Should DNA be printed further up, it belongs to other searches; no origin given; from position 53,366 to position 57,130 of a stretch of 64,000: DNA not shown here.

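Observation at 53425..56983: Giant orphan protein (1155 aa) with two bipartite hydrophobic hairpins, encoded directly upstream of flhB behind a CtrA-like box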

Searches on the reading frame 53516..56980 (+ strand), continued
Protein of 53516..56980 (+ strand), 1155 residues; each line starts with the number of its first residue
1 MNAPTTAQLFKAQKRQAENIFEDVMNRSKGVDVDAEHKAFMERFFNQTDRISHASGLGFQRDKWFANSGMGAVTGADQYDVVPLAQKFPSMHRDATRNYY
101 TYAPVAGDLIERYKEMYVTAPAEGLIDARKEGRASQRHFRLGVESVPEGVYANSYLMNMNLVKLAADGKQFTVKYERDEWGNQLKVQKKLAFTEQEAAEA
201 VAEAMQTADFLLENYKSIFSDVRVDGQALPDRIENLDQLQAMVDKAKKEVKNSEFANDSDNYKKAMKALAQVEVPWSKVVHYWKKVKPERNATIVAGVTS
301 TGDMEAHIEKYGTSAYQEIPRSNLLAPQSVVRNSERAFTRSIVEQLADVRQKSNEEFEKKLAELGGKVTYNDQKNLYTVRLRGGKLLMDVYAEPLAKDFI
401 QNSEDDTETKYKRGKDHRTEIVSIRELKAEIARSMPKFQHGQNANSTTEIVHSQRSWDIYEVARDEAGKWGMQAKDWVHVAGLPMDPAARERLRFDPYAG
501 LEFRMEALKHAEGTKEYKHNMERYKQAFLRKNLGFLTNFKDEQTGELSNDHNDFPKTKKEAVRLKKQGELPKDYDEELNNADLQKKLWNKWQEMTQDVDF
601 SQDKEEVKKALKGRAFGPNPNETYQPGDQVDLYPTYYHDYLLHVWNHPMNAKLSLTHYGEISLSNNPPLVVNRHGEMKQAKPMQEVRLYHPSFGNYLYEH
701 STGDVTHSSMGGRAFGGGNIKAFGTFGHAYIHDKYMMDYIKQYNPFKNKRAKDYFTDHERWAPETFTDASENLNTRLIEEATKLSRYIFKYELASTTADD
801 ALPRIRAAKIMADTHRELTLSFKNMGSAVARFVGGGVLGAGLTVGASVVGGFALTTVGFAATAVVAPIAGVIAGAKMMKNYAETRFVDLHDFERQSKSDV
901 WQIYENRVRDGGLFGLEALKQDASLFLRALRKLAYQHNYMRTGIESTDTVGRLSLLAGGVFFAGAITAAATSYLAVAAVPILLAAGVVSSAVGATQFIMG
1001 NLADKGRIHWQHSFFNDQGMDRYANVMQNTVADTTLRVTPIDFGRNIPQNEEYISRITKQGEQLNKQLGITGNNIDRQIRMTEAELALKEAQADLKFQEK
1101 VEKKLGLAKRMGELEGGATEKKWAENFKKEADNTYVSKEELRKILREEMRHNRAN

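Call 45: predict_structure(alignment_id=A1)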
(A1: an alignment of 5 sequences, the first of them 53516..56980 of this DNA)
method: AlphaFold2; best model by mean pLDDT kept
length: 1155 residues; sequences in the alignment: 5
mean_pLDDT: 40.1   pTM: 0.29
mean pLDDT of the five models: 40.1, 39.2, 36.4, 36.2, 34.3
residues with pLDDT >= 90: 0; 70-90: 21; 50-70: 243; < 50: 891
segments of 3 or more residues with pLDDT < 50: 1-71, 75-115, 120-140, 154-158, 167-204, 210-239, 253-279, 286-298, 300-302, 312-339, 366-500, 534-562, 564-566, 568-571, 574-578, 593-734, 747-774, 790-802, 830-884, 911-915, 941-943, 955-995, 1016-1155
pLDDT, mean of each block of 10 residues (from residue 1): 34 41 36 35 32 28 39 41 28 28 24 44 41 37 58 49 49 28 26 41 50 46 35 44 52 44 46 38 47 43 55 34 29 40 54 56 51 38 33 28 26 26 23 22 24 28 39 35 32 39 63 73 67 46 31 37 47 50 56 40 36 37 34 30 30 28 34 36 27 23 23 22 25 54 52 31 32 51 57 40 59 71 57 36 25 25 27 42 54 64 63 50 65 63 50 45 33 30 33 49 63 47 25 24 29 40 37 37 44 43 42 31 31 32 42 32
secondary structure, 60 per line:
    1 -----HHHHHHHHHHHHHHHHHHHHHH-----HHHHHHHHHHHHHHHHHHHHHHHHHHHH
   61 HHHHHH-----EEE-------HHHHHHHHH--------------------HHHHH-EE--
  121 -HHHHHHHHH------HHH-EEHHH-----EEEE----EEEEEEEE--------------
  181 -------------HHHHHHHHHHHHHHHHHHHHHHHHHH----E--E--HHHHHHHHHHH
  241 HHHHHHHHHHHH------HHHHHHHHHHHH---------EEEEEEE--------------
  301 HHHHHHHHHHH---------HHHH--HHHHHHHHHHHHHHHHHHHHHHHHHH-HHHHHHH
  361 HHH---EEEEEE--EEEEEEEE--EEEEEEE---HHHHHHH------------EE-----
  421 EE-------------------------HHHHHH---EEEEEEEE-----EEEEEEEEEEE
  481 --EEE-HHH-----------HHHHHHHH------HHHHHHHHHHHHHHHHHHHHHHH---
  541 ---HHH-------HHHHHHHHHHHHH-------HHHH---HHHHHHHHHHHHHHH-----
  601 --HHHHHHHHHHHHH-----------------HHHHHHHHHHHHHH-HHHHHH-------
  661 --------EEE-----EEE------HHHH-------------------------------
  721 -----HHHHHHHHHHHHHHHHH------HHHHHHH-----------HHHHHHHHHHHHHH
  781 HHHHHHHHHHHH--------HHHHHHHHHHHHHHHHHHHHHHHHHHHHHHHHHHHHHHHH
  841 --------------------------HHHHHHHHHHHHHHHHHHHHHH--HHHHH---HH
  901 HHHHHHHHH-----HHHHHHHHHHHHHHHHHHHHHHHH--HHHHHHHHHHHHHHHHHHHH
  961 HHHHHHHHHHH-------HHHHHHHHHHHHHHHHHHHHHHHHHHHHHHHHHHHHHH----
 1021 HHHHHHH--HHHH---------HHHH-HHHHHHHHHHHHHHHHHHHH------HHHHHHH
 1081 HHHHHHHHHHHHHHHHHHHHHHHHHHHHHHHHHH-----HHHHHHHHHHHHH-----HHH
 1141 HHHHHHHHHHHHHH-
elements in order (helices of 4 or more, strands of 3 or more residues): H6-27 H33-66 E72-74 H82-90 H111-115 H122-130 E151-154 E159-166 H194-219 H230-252 H259-270 E280-286 H301-311 H321-324 H327-352 H354-363 E367-372 E375-382 E385-391 H395-401 H448-453 E457-464 E470-480 E483-485 H501-508 H515-537 H554-566 H574-577 H581-595 H603-615 H633-646 H648-653 E669-671 E677-679 H686-689 H726-742 H749-755 H767-792 H801-840 H867-888 H891-895 H899-909 H915-938 H941-971 H979-1016 H1021-1027 H1030-1033 H1043-1046 H1048-1067 H1074-1114 H1120-1132 H1138-1154

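Call 47: find_related_loci(query=A1, collection=viral_contigs, flank=5000)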
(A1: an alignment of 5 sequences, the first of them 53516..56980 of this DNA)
Query A1 (1155 aa) in viral_contigs; peptide patterns used: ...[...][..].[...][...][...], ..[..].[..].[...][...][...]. (x = any residue, [..] = any of these).
49 stretches matched a pattern, but none encodes a relative of the query by tblastn (E <= 1e-3).

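Call 53: search_protein_families(library=padloc, alignment_id=A1, max_evalue=1)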
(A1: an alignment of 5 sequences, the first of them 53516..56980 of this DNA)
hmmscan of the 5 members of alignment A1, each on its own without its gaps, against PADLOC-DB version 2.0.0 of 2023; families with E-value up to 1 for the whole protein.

A. member 1, window:53516-56980:+ (1155 aa): 0 families

B. families by the number of members that match (of 5 scanned): 0 families

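Call 54: search_protein_families(library=phrogs, alignment_id=A1, max_evalue=1)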
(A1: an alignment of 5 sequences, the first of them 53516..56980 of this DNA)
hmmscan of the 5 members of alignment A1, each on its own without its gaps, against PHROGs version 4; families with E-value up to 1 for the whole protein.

A. member 1, window:53516-56980:+ (1155 aa): 4 families
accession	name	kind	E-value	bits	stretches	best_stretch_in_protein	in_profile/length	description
phrog_12387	-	unknown function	0.021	14.7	1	816-896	168-250/587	-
phrog_15460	-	head and packaging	0.063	14.8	1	1051-1091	5-45/80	terminase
phrog_2021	-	unknown function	0.18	13.1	1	172-252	12-80/123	-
phrog_92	-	head and packaging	0.25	12.5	1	1051-1103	5-57/128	DNA packaging chaperone FI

B. families by the number of members that match (of 5 scanned): 10 families
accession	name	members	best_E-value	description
phrog_305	-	2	0.00079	tail length tape measure protein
phrog_1533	-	1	0.0034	tail length tape measure protein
phrog_58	-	1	0.0085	tail length tape measure protein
phrog_12387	-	1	0.021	-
phrog_2355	-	1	0.04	-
phrog_15460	-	1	0.063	terminase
phrog_28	-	1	0.085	tail length tape measure protein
phrog_13572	-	1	0.16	tail protein with lysin activity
phrog_2021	-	1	0.18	-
phrog_92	-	1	0.25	DNA packaging chaperone FI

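Call 55: search_protein_families(library=phrogs, proteins=[P0002, P0003, P0004, P0005], max_evalue=0.5)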
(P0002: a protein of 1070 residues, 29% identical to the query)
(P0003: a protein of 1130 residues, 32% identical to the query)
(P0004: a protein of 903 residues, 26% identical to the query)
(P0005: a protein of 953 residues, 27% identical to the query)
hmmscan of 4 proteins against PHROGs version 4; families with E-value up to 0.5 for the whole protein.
P0002 (1070 aa): 2 families
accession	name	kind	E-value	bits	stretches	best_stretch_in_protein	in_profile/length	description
phrog_58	-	tail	0.0085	15.4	0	839-908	615-675/1544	tail length tape measure protein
phrog_28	-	tail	0.085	12.3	1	718-1013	601-729/1228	tail length tape measure protein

P0003 (1130 aa): 2 families
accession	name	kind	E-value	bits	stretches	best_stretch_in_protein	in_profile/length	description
phrog_305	-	tail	0.0052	16.4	0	912-987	128-198/1001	tail length tape measure protein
phrog_2355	-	unknown function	0.04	15.3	1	208-311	29-129/146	-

P0004 (903 aa): 3 families
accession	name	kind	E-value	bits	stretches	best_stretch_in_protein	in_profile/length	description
phrog_305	-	tail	0.00079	19.1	1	442-628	93-197/1001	tail length tape measure protein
phrog_1533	-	tail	0.0034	15.9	1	571-642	606-681/1688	tail length tape measure protein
phrog_13572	-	tail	0.16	10.9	0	529-623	586-680/892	tail protein with lysin activity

P0005 (953 aa): 0 families

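Call 80: search_protein_families(library=ncbifam, alignment_id=A1, max_evalue=1)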
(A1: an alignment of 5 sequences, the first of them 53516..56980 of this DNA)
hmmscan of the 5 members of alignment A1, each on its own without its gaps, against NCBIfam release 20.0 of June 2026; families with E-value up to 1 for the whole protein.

A. member 1, window:53516-56980:+ (1155 aa): 1 family
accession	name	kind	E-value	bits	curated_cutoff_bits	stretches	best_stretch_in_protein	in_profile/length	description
TIGR00796.1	livcs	equivalog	0.75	8.8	243.4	0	829-883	5-59/405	branched-chain amino acid transport system II carrier protein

B. families by the number of members that match (of 5 scanned): 4 families
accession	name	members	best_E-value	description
TIGR01738.1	bioH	1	0.13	pimeloyl-ACP methyl ester esterase BioH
NF011874.0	PRK15347.1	1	0.16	two component system sensor kinase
NF047839.1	PspM_Rv2743c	1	0.41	phage shock envelope stress response protein PspM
TIGR00796.1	livcs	1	0.75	branched-chain amino acid transport system II carrier protein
